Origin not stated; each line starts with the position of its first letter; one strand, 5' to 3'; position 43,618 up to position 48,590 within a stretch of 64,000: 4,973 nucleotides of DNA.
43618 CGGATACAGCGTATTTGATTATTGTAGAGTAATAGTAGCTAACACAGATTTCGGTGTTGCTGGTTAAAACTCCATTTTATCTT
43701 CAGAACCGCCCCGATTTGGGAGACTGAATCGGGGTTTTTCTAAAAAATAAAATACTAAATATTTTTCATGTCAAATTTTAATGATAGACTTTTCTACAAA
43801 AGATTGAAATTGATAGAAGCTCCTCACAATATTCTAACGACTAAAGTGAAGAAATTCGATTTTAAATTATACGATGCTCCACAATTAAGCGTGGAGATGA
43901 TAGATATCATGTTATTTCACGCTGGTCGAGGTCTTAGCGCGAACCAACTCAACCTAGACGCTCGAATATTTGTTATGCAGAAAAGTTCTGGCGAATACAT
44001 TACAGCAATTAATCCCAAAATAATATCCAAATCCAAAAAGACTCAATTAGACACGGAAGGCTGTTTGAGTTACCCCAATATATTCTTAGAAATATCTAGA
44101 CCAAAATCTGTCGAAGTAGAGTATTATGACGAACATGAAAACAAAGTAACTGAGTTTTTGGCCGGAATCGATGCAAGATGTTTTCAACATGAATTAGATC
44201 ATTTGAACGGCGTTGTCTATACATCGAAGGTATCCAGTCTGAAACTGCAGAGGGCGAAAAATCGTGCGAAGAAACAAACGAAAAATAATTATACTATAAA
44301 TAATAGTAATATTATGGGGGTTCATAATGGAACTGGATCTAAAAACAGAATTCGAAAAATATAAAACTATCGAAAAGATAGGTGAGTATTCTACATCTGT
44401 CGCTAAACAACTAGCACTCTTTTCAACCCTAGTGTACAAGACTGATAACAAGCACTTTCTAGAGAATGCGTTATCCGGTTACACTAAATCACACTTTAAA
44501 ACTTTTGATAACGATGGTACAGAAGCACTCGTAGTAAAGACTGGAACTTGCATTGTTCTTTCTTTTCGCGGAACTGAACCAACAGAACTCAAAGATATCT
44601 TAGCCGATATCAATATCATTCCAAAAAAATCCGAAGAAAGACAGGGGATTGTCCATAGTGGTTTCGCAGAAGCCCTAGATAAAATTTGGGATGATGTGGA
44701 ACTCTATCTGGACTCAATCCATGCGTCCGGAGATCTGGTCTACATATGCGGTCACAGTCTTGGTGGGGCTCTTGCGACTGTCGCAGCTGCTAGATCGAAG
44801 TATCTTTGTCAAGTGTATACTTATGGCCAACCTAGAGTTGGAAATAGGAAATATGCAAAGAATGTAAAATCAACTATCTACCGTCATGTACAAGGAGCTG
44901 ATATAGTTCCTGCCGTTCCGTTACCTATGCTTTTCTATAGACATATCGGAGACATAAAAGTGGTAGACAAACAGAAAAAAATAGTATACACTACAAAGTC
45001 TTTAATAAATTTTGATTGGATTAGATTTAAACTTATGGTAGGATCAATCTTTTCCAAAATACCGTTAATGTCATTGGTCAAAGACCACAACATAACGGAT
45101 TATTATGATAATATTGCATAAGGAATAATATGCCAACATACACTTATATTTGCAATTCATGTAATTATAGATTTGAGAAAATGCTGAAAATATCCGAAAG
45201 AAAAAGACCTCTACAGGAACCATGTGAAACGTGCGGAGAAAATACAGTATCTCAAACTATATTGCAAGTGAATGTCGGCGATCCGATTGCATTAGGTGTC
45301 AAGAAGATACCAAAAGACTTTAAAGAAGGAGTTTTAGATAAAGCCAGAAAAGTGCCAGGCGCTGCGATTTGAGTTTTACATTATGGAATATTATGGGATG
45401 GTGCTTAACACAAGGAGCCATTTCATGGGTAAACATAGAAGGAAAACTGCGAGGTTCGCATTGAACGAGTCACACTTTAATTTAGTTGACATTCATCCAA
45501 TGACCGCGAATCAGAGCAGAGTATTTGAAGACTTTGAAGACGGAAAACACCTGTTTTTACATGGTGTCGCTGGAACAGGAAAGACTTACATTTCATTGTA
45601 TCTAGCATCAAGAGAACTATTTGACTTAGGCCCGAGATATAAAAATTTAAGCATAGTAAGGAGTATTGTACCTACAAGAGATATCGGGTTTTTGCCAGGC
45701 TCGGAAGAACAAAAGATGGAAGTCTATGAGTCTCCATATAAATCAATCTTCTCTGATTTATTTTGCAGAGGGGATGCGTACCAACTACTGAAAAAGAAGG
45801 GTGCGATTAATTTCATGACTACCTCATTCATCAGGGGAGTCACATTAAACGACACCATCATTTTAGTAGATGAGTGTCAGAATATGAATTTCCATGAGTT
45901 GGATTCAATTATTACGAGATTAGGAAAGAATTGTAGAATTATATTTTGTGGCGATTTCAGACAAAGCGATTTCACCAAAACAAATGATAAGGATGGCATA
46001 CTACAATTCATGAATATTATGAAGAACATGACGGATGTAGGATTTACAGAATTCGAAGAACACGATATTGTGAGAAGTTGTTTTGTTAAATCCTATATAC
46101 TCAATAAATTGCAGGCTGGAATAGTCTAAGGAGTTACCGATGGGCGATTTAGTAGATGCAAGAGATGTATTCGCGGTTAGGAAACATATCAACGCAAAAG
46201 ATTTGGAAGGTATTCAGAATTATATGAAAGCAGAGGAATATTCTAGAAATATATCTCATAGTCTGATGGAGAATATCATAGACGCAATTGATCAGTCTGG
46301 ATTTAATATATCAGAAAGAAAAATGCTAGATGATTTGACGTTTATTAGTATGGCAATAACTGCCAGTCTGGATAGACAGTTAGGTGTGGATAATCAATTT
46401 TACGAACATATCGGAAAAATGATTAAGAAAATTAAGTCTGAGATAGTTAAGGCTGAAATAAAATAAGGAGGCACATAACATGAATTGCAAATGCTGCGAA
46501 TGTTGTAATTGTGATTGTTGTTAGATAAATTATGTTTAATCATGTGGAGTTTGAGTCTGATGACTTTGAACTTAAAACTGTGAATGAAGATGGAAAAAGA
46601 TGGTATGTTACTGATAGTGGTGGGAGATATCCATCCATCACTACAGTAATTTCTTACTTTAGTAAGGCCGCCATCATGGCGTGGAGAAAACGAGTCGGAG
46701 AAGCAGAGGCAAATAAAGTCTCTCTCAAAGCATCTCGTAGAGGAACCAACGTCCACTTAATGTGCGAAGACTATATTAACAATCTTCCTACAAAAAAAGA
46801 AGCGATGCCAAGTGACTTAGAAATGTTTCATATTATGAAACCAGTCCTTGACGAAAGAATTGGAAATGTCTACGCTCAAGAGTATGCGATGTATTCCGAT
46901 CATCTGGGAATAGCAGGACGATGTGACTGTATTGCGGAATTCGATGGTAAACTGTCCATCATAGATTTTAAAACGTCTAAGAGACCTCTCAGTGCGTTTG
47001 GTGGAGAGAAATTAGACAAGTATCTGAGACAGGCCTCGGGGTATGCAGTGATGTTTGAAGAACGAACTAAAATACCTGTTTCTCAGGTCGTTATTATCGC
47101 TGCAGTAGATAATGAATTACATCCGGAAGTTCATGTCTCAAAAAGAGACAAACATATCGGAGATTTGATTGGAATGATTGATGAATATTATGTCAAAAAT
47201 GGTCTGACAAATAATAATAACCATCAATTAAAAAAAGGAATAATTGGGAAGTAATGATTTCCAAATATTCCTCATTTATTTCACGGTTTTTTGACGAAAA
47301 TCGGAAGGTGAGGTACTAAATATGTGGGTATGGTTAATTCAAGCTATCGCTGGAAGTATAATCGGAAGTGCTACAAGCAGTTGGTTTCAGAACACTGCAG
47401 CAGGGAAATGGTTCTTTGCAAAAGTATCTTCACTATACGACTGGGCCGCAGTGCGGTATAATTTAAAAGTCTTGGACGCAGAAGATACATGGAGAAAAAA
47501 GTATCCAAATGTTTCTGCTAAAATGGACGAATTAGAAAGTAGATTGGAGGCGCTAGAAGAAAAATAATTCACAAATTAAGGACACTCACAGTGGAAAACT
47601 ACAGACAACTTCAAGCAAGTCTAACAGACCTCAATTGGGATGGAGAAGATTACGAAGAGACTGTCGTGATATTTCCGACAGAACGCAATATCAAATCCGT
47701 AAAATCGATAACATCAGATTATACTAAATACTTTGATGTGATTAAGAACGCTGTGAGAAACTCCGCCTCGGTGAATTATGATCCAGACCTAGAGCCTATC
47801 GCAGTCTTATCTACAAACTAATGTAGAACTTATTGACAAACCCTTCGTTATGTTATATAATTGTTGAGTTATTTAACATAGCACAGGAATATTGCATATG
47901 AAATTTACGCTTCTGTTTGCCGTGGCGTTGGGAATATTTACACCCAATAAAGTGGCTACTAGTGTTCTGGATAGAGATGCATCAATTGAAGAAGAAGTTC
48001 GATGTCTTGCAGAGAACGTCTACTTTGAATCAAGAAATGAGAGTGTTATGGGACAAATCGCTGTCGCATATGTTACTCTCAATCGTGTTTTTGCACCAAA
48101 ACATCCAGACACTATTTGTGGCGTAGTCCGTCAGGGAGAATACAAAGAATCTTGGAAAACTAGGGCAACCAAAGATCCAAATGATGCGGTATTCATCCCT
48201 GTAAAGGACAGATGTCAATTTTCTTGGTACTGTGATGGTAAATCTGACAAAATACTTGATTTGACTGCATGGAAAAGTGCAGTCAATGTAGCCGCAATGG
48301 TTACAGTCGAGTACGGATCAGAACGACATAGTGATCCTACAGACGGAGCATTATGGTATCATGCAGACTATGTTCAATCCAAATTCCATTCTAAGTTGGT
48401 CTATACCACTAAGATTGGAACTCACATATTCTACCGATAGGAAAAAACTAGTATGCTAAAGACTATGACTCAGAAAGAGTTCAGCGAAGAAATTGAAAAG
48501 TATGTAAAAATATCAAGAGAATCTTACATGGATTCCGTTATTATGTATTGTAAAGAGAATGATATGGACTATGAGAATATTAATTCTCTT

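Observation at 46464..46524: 14-aa, 8-Cys metallothionein/phytochelatin-like micropeptide with a perfect RBS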

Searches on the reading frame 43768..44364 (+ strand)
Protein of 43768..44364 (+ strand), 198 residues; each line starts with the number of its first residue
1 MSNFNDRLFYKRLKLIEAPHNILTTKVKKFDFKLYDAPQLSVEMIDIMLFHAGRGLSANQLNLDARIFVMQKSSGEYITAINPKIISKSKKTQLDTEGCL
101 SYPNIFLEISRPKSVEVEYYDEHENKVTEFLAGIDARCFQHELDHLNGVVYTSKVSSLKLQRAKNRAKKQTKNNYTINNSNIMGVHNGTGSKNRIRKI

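Call 4: search_protein_families(library=pfam, proteins=[window:43768-44364:+], max_evalue=0.01)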
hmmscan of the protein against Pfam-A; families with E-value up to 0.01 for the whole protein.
window:43768-44364:+ (198 aa): 1 family
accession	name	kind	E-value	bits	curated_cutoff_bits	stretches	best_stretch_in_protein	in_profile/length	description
PF01327.26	Pep_deformylase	-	6.7e-41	139.9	22.8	1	14-159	3-154/156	Polypeptide deformylase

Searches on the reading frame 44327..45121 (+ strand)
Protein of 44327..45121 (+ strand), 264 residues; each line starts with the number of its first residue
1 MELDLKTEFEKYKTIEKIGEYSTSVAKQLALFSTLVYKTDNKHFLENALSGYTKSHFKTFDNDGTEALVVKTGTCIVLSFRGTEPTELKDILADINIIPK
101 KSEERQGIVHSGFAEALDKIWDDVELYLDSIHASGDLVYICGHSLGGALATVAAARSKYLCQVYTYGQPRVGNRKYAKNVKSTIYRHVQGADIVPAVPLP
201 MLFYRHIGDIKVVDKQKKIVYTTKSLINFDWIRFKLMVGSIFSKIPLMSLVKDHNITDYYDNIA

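Call 4: search_protein_families(library=pfam, proteins=[window:44327-45121:+], max_evalue=0.01)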
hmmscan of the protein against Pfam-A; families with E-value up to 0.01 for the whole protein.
window:44327-45121:+ (264 aa): 4 families
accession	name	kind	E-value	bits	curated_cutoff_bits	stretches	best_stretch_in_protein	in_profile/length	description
PF01764.32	Lipase_3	-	2.8e-24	86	22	1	77-199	1-137/140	Lipase (class 3)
PF01738.24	DLH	-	0.00023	21.2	21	1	114-192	71-154/217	Dienelactone hydrolase family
PF12146.15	Hydrolase_4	-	0.00047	20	27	1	110-159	48-99/239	Serine aminopeptidase, S33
PF11187.14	Mbeg1-like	-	0.009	15.9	21.1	0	127-159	74-107/224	Mbeg1-like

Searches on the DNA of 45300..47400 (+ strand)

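Call 3: search_dna_similar(query=window:45300-47400:+, collection=phages, mode=near, max_rows=30)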
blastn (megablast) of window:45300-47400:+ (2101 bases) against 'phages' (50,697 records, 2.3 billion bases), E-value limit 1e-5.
No match.

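Call 70: search_dna_similar(query=window:46464-46534:+, collection=phages, mode=distant, max_evalue=10, max_rows=20)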
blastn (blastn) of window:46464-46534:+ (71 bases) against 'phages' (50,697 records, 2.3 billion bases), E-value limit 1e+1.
Records with a match: 223; places in all: 223; records where one place covers at least 80% of the query: 0.
Best place of each record, by identity: >=99% 1; 95-99% 13; 90-95% 191; 80-90% 18.
By first word of the organism name: Vibrio 175; Klebsiella 13; Prevotella 9; Staphylococcus 5; Streptococcus 4; Prochlorococcus 2; Bacillus 2; Halorubrum 2; Haloarcula 2; Listeria 2; and 7 more.
By host as written in the record: - 167; Vibrio cyclitrophicus 11; Prevotella sp. 9; Klebsiella pneumoniae 3; Klebsiella pneumoniae 52145 3; Prochlorococcus sp. MED4 2; Halorubrum sp. B2-2 2; Streptococcus mutans P42-SM 2; and 19 more.
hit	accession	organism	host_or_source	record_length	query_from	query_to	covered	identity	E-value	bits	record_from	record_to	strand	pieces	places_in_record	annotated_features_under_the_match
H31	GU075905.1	Prochlorococcus phage P-HM2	Prochlorococcus sp. MED4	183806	12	48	52%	81.1%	2e+0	37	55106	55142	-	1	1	gp7: baseplate wedge initiator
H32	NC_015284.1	Prochlorococcus phage P-HM2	Prochlorococcus sp. MED4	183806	12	48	52%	81.1%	2e+0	37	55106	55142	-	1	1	gp7: baseplate wedge subunit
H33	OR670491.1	Escherichia phage vB_EcoM_JNE01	Escherichia coli O157:H7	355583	16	47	45%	84.4%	2e+0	37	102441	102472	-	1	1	hypothetical protein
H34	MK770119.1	Pantoea phage vB_PagS_AAS21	Pantoea agglomerans AUR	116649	41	70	42%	86.7%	6e-1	37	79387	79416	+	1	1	hypothetical protein (x2)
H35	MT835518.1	Bacteriophage sp.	human fecal samples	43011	20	49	42%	86.7%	6e-1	37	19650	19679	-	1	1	record has no annotation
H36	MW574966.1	phage 023Pt_psg01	unknown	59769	29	58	42%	86.7%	6e-1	37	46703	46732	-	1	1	hypothetical protein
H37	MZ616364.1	Erwinia phage KEY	Erwinia amylovora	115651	41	70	42%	86.7%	6e-1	37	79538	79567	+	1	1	hypothetical protein (x2)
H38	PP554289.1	Bacillus phage Vp4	Bacillus thuringiensis GSX002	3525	29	58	42%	86.7%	7e+0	34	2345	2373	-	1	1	putative adsorption associated protein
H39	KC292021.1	Halorubrum tailed phage 7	Halorubrum sp. B2-2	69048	29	59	44%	83.9%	7e+0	35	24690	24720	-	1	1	33: hypothetical protein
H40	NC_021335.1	Halorubrum tailed phage 7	Halorubrum sp. B2-2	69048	29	59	44%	83.9%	7e+0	35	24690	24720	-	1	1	33: hypothetical protein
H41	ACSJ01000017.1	Clostridium phage D-1873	Clostridium botulinum D str. 1873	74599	43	70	39%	89.3%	7e+0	35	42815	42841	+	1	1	UvrD/REP helicase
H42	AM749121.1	Streptococcus phage M102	-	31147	44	71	39%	85.7%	7e+0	34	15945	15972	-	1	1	hypothetical protein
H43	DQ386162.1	Streptococcus phage M102AD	Streptococcus mutans P42-SM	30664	44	71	39%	85.7%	7e+0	34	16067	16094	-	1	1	putative receptor-binding protein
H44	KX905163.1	Clostridioides phage phiSemix9P1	Clostridioides difficile Semix9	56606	44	71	39%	85.7%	7e+0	34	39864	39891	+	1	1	none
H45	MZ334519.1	Haloarcula virus HCTV-6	Haloarcula californiae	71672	41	68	39%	85.7%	7e+0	34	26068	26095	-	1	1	putative adhesin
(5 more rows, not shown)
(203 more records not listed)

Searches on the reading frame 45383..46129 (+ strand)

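Call 4: search_protein_families(library=pfam, proteins=[window:45383-46129:+], max_evalue=0.01)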
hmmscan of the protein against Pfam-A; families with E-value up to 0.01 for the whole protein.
window:45383-46129:+ (248 aa): 7 families
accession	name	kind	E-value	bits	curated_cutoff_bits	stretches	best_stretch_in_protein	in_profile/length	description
PF02562.22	PhoH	-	2.6e-43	148.3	27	1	37-237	2-199/205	PhoH-like protein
PF13245.12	AAA_19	-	6.2e-06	26.9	25.1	1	154-195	88-129/134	AAA domain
PF13604.12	AAA_30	-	1.7e-05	25.1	27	0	156-195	88-128/191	AAA domain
PF05970.20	PIF1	-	4.2e-05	23.7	25.9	0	41-71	3-39/223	PIF1-like helicase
PF01443.25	Viral_helicase1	-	0.00027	21.3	21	0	157-210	60-112/228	Viral superfamily 1 RNA helicase core domain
PF00270.35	DEAD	-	0.00056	20.1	26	1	41-180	1-145/167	DEAD/DEAH box helicase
PF13401.12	AAA_22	-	0.0067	17.2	27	0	54-190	5-122/130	AAA domain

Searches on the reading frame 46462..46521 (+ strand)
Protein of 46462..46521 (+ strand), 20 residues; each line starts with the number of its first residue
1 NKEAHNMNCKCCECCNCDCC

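Call 39: search_protein_families(library=ncbifam, proteins=[window:46462-46521:+], max_evalue=10)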
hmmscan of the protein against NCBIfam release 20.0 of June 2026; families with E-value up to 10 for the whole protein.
window:46462-46521:+ (20 aa): 0 families

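Call 40: search_protein_families(library=pfam, proteins=[window:46462-46521:+], max_evalue=10)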
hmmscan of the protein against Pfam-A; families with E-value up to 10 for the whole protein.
window:46462-46521:+ (20 aa): 0 families

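Call 59: search_solved_structures(query=window:46462-46521:+, max_evalue=10, show_alignments=3)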
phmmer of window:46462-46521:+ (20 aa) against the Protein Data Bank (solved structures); distinct sequences matched with E-value up to 10: 0.

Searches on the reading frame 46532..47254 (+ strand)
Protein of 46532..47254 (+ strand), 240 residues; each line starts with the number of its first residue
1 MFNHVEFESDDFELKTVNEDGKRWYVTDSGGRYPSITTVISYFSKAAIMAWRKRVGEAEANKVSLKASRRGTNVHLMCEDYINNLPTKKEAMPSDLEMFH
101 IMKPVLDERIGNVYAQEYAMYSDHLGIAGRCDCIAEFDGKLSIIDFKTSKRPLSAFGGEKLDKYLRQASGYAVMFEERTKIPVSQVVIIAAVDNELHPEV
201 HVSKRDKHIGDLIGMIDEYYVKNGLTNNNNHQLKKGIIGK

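Call 4: search_protein_families(library=pfam, proteins=[window:46532-47254:+], max_evalue=0.01)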
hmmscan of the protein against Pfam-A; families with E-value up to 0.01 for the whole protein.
window:46532-47254:+ (240 aa): 1 family
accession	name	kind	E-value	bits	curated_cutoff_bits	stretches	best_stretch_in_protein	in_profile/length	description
PF12705.13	PDDEXK_1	-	2.7e-06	28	22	1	125-180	122-174/247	PD-(D/E)XK nuclease superfamily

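Call 5: search_dna_similar(query=window:46532-47254:+, collection=phages, mode=protein, max_rows=30)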
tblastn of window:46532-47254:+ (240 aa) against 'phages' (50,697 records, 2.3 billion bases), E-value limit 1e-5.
Records with a match: 994; places in all: 994; records where one place covers at least 80% of the query: 738.
Best place of each record, by identity: <60% 994.
By first word of the organism name: Synechococcus 377; Salmonella 172; Vibrio 73; Cyanophage 61; Escherichia 61; Klebsiella 54; Prochlorococcus 24; Rhizobium 22; Dickeya 19; Stenotrophomonas 17; and 27 more.
By host as written in the record: - 285; Synechococcus 107; Synechococcus sp. 38; Synechococcus sp. WH7803 28; Salmonella enterica 26; Klebsiella pneumoniae 24; Salmonella enterica subsp. enterica serovar Enteritidis PT1 21; Synechococcus sp. WH8102 20; and 185 more.
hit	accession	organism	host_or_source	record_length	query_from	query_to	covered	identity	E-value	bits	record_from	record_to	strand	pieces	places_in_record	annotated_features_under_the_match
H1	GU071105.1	Prochlorococcus phage Syn1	Synechococcus sp. WH8101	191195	1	224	93%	48.3%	6e-46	168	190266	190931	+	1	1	exonuclease | gp33: late promoter transcription accessory protein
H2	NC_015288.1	Prochlorococcus phage Syn1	Synechococcus sp. WH8101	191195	1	224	93%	48.3%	6e-46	168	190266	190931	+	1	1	exonuclease | gp33: late promoter transcriptional regulator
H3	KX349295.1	Cyanophage S-RIM44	Synechococcus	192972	1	224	93%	48.3%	6e-46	168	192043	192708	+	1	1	hypothetical protein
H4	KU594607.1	Cyanophage S-RIM44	Synechococcus sp.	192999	1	224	93%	48.3%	6e-46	168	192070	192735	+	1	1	hypothetical protein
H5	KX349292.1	Cyanophage S-RIM44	Synechococcus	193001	1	224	93%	48.3%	6e-46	168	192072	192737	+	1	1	hypothetical protein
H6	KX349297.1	Cyanophage S-RIM44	Synechococcus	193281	1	224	93%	48.3%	6e-46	168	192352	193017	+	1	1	hypothetical protein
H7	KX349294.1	Cyanophage S-RIM44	Synechococcus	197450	1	224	93%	48.3%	6e-46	168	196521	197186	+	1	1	hypothetical protein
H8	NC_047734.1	Cyanophage S-RIM44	Synechococcus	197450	1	224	93%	48.3%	6e-46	168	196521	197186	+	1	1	exonuclease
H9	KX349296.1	Cyanophage S-RIM44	Synechococcus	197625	1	224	93%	48.3%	6e-46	168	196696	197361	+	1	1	hypothetical protein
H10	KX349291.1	Cyanophage S-RIM44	Synechococcus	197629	1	224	93%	48.3%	6e-46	168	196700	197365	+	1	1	hypothetical protein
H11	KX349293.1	Cyanophage S-RIM44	Synechococcus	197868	1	224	93%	48.3%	6e-46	168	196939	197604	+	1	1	hypothetical protein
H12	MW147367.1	Synechococcus phage S-H9-2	Synechococcus sp. WH 8102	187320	1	224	93%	48.3%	1e-45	168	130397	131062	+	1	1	exonuclease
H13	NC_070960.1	Synechococcus phage S-H9-2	Synechococcus sp. WH 8102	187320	1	224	93%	48.3%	1e-45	168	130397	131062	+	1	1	exonuclease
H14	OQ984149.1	Phage C48C1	-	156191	1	224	93%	47.1%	3e-55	196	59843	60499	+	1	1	exonuclease | hypothetical protein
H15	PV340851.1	Synechococcus phage Sf-CH3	Synechococcus sp. WH8102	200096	1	224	93%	45.9%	1e-43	162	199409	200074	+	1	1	exonuclease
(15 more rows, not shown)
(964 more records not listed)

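Call 7: find_related_loci(query=window:46532-47254:+, collection=viral_contigs, flank=3000)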
Query window:46532-47254:+ (240 aa) in viral_contigs; peptide patterns used: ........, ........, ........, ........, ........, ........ (x = any residue, [..] = any of these).
214 stretches matched a pattern; 214 encode a relative of the query (tblastn E <= 1e-3); the best 80 are kept; 80 distinct loci.
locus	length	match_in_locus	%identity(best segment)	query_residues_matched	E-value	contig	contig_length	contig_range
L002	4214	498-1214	98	1-239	9e-167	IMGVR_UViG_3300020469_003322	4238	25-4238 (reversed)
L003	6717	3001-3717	98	1-239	2e-161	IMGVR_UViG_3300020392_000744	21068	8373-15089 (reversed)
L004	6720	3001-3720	96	1-240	5e-160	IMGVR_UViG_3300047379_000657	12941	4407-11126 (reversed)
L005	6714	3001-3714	96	1-240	1e-157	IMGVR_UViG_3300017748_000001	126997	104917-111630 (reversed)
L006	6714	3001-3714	96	1-240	1e-157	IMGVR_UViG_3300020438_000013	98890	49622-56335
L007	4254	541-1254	96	1-240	9e-162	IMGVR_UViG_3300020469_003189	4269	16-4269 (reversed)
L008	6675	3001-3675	93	1-225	2e-145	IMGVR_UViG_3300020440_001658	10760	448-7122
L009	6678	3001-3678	88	1-226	4e-139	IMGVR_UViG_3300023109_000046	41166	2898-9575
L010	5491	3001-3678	88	1-226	2e-139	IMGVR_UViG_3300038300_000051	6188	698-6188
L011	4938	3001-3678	65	1-226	3e-93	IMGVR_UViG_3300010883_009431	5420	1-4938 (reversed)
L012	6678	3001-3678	65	1-226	3e-93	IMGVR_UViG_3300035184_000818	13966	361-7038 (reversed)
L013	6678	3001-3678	64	1-226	1e-92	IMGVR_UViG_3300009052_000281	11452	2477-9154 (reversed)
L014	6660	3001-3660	61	1-219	1e-86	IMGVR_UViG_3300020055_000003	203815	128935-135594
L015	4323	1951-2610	61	1-219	1e-86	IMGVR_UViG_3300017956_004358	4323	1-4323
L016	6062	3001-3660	61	1-219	1e-86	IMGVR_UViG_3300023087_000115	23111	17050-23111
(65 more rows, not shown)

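Call 69: get_annotated_region(hit=H14, flank=2500)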
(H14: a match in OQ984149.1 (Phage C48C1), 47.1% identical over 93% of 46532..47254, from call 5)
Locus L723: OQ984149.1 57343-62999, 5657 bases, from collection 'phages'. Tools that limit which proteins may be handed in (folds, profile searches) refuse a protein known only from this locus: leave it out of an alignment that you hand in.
description: Phage C48C1, complete genome.
organism: Phage C48C1 (NCBI taxid 3053735)
taxonomy: Viruses; Duplodnaviria; Heunggongvirae; Uroviricota; Caudoviricetes; Kyanoviridae
host: -; source: -; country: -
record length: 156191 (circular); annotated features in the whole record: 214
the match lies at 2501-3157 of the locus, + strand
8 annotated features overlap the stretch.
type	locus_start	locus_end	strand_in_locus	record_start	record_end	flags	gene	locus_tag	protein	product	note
CDS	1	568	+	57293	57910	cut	-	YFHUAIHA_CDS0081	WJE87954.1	hypothetical protein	-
CDS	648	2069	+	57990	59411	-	-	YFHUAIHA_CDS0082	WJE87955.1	hypothetical protein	-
tRNA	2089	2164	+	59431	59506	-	-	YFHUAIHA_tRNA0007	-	tRNA-Ala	-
CDS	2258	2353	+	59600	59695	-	-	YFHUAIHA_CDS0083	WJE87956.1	hypothetical protein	-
CDS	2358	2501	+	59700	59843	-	-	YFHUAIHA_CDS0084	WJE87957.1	hypothetical protein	-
CDS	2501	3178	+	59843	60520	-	-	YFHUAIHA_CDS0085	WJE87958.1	exonuclease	-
CDS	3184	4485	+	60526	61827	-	-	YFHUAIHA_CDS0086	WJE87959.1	hypothetical protein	-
CDS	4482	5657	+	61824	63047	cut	-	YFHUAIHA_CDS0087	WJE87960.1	hypothetical protein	-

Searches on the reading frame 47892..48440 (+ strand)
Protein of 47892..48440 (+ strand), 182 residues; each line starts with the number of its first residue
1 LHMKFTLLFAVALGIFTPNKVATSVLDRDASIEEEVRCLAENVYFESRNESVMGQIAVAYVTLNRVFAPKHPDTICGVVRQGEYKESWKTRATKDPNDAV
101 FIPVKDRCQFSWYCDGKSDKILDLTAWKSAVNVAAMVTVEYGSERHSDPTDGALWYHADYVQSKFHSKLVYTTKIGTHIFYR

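Call 4: search_protein_families(library=pfam, proteins=[window:47892-48440:+], max_evalue=0.01)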
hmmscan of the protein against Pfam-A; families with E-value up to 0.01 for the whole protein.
window:47892-48440:+ (182 aa): 1 family
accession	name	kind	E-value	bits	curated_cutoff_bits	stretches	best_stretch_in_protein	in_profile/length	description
PF07486.17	Hydrolase_2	-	8.2e-21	75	27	1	49-181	1-100/100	Cell Wall Hydrolase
